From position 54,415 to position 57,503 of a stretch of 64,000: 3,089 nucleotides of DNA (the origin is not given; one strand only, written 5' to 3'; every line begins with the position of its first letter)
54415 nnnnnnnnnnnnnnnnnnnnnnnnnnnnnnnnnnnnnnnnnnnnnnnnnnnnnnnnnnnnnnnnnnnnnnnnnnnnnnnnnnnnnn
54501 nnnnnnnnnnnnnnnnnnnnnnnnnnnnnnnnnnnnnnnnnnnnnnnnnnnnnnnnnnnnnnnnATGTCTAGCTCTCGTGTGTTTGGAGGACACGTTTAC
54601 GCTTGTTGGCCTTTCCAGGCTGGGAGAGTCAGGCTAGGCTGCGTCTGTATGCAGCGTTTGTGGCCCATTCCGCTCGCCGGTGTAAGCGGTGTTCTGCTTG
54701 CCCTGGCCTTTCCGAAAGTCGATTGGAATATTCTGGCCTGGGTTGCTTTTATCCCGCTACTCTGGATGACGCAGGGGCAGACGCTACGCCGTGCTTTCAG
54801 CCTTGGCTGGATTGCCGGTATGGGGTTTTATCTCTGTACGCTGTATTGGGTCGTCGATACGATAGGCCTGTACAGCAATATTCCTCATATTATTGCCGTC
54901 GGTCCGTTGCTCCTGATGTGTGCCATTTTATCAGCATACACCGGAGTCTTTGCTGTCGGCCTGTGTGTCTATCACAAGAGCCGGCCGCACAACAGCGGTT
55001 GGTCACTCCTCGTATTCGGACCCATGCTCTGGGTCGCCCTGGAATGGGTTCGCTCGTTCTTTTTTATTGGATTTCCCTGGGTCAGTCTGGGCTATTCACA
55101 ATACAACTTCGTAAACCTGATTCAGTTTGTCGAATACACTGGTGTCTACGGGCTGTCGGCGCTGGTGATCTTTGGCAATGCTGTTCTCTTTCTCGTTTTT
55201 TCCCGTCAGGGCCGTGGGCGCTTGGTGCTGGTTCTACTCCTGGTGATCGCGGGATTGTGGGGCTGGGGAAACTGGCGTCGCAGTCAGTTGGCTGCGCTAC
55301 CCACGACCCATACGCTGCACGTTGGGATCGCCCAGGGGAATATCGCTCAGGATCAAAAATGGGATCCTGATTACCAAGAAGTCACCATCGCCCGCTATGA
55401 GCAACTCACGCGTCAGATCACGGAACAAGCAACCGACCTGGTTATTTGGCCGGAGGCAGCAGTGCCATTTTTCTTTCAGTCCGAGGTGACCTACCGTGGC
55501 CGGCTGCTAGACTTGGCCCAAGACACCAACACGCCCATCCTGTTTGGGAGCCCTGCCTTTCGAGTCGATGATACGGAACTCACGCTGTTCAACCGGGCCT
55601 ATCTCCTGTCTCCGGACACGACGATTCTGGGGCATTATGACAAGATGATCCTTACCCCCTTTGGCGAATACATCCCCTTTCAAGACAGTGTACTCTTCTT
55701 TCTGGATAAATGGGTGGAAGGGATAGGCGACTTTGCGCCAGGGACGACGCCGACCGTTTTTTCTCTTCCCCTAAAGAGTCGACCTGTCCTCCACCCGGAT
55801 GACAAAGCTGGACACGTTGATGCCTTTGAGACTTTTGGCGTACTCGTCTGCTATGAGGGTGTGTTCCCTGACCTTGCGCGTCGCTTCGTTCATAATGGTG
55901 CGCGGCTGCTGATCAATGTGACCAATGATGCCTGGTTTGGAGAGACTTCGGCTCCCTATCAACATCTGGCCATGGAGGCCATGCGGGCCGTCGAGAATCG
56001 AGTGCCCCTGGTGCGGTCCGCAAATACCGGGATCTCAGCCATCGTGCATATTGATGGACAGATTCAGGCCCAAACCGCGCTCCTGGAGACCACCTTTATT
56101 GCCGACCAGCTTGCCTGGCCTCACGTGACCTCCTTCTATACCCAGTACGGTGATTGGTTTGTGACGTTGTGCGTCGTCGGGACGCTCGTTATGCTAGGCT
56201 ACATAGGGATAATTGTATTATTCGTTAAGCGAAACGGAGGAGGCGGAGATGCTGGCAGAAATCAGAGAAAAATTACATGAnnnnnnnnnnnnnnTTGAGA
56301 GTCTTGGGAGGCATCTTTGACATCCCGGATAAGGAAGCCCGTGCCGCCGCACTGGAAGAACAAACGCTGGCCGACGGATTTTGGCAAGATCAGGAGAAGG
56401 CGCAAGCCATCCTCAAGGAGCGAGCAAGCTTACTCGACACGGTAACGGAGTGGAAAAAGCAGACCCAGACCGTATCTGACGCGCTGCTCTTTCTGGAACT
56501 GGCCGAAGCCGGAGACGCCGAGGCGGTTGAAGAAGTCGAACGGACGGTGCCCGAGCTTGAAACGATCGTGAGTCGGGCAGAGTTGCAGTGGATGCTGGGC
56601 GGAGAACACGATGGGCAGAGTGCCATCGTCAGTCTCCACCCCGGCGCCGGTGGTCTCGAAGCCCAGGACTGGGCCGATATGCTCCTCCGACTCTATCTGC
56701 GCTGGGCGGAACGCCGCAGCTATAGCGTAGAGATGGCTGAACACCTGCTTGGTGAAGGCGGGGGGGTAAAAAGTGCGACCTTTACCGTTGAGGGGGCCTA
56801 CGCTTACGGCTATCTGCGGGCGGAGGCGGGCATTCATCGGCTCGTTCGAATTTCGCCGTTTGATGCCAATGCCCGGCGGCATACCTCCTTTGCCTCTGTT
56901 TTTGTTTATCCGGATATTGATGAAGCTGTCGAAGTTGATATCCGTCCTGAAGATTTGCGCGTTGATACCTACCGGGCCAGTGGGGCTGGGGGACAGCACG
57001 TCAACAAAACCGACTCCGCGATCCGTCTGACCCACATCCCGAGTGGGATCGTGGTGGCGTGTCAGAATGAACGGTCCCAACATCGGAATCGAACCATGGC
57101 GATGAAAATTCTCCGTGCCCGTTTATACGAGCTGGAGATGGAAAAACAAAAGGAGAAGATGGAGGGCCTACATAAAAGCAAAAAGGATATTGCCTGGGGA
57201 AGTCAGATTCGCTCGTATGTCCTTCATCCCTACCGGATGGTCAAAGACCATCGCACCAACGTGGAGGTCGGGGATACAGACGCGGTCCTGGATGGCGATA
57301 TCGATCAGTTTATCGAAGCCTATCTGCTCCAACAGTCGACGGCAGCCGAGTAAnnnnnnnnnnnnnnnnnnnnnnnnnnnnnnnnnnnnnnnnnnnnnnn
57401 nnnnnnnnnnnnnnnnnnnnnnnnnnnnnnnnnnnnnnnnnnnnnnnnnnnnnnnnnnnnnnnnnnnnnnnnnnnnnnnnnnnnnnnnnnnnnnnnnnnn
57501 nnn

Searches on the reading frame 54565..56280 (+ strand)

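Call 38: search_protein_families(library=pfam, proteins=[window:54565-56280:+], max_evalue=0.0001)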
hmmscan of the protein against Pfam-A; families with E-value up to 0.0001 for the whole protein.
window:54565-56280:+ (571 aa): 2 families
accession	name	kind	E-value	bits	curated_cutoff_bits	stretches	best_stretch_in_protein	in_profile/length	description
PF20154.4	LNT_N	-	6.8e-40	137.3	27.1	1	41-206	1-158/159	Apolipoprotein N-acyltransferase N-terminal domain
PF00795.27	CN_hydrolase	-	2.3e-32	112.8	23.2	1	253-513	2-244/256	Carbon-nitrogen hydrolase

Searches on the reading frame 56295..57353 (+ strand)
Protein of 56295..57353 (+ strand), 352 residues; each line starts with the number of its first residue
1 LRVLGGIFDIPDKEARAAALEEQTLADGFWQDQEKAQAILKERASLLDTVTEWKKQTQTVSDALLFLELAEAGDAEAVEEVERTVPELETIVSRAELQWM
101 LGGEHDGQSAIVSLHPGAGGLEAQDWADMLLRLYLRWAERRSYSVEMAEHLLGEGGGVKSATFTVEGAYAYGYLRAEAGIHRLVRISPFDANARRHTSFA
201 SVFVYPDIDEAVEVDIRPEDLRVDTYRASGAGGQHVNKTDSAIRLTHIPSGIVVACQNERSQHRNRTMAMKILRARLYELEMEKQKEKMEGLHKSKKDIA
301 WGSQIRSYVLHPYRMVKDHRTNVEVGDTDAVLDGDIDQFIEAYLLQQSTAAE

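Call 38: search_protein_families(library=pfam, proteins=[window:56295-57353:+], max_evalue=0.0001)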
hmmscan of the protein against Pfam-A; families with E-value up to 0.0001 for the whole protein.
window:56295-57353:+ (352 aa): 2 families
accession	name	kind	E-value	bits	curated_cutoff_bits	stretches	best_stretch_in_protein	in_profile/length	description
PF03462.23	PCRF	-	1.4e-51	175.5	24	1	14-202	2-194/194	PCRF domain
PF00472.26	RF-1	-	1.4e-45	154.5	35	1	211-320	2-116/116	RF-1 domain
